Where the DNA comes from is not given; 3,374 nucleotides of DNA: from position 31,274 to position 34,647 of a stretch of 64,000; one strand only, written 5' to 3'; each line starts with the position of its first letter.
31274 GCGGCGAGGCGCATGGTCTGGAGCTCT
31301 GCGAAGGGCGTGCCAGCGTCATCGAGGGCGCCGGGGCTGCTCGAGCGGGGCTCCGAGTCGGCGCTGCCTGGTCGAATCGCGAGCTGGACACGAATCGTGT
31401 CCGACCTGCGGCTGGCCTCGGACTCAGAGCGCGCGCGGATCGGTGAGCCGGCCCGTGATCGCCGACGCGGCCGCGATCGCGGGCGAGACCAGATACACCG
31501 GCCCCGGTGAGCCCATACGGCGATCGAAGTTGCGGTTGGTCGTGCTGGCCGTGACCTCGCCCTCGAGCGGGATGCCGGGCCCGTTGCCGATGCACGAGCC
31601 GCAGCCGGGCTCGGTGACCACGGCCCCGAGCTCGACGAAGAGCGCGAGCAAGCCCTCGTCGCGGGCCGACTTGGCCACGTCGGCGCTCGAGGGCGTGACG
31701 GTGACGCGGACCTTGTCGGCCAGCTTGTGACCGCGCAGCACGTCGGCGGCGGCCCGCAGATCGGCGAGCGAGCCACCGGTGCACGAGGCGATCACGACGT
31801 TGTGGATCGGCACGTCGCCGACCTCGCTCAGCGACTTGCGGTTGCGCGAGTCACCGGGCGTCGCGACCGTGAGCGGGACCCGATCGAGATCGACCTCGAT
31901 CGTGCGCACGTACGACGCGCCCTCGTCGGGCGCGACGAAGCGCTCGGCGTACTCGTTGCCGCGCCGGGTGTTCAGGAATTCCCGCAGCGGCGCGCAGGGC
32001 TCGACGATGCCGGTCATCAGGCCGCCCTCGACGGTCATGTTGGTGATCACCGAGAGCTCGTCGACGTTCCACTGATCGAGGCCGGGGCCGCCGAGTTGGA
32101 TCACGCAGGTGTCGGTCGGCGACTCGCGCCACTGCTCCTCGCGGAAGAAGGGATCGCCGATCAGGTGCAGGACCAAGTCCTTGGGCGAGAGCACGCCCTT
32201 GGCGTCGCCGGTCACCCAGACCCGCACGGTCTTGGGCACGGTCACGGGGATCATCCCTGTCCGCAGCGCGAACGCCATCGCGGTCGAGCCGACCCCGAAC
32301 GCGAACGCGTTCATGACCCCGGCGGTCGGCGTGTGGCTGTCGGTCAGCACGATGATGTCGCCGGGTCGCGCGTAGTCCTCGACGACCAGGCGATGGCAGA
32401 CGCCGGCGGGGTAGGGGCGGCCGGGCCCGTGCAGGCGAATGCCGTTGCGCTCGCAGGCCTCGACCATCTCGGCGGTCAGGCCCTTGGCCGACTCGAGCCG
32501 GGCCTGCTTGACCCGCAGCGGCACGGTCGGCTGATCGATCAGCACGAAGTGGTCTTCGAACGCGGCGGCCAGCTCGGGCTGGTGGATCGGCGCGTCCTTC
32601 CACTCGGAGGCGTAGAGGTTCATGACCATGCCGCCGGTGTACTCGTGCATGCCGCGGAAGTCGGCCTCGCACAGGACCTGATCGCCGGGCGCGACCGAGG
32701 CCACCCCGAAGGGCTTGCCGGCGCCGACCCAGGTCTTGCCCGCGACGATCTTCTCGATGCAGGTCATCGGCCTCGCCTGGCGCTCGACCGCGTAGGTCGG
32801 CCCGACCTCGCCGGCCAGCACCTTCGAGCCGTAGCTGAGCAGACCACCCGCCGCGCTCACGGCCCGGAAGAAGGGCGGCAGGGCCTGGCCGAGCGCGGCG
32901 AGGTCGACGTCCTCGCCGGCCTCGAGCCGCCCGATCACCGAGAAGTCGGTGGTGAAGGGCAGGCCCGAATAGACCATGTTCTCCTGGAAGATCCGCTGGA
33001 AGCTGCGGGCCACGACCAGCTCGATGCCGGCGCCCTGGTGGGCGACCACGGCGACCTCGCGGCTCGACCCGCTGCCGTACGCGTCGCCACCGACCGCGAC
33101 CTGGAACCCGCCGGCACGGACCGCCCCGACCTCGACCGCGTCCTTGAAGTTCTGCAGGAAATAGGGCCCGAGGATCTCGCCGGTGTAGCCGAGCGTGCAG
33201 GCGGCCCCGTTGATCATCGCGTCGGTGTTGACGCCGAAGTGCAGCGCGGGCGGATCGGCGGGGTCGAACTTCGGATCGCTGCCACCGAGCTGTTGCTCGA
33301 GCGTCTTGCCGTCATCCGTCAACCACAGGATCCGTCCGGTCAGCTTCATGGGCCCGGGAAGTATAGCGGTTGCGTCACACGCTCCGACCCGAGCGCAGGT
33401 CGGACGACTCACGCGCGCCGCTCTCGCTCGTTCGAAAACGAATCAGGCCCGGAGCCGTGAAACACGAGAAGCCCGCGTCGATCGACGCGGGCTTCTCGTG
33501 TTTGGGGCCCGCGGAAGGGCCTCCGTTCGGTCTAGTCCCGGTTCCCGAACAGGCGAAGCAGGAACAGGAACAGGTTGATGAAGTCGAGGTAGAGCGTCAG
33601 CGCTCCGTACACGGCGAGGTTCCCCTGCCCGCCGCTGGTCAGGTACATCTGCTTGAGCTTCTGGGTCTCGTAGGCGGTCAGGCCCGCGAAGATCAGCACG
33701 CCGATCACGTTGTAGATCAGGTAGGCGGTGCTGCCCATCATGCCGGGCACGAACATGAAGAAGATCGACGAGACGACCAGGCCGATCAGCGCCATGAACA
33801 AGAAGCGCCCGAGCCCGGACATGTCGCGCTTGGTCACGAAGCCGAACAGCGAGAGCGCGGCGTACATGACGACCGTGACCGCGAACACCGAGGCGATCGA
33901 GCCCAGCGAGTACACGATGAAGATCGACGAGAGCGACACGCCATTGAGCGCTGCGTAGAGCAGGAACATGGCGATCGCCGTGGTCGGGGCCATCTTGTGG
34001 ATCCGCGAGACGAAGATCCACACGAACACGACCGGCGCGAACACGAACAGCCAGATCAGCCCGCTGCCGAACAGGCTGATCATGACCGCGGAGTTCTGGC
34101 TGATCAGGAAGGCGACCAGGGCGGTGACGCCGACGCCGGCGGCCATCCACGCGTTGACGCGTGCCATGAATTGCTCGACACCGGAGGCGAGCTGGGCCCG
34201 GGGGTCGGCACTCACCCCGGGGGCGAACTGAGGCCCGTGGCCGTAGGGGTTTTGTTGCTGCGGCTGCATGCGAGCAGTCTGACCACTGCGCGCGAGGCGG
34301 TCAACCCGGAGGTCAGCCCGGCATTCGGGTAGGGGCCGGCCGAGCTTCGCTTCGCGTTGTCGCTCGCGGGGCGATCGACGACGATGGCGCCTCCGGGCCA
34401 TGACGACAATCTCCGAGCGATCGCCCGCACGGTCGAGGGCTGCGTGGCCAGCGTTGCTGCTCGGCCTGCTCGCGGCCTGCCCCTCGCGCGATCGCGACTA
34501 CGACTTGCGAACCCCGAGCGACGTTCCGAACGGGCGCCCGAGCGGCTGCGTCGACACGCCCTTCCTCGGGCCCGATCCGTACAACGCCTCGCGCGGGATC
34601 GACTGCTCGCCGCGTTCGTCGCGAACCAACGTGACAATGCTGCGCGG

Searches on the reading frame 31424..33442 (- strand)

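Call 14: search_protein_families(library=pfam, proteins=[window:31424-33442:-], max_evalue=0.0001)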
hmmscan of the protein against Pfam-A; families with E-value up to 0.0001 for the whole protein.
window:31424-33442:- (672 aa): 2 families
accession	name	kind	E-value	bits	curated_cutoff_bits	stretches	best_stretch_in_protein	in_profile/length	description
PF00330.25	Aconitase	-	4.3e-74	250.6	28.7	2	261-540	21-305/463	Aconitase family (aconitate hydratase)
PF00694.25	Aconitase_C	-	2.8e-11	44.3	22.8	1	115-161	77-123/131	Aconitase C-terminal domain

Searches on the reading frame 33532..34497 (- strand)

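Call 14: search_protein_families(library=pfam, proteins=[window:33532-34497:-], max_evalue=0.0001)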
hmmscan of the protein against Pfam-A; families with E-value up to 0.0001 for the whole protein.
window:33532-34497:- (321 aa): 1 family
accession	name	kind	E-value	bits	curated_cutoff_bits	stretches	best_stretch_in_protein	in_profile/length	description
PF01027.25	Bax1-I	-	3.3e-51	174.4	34.1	1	109-317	2-207/207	Inhibitor of apoptosis-promoting Bax1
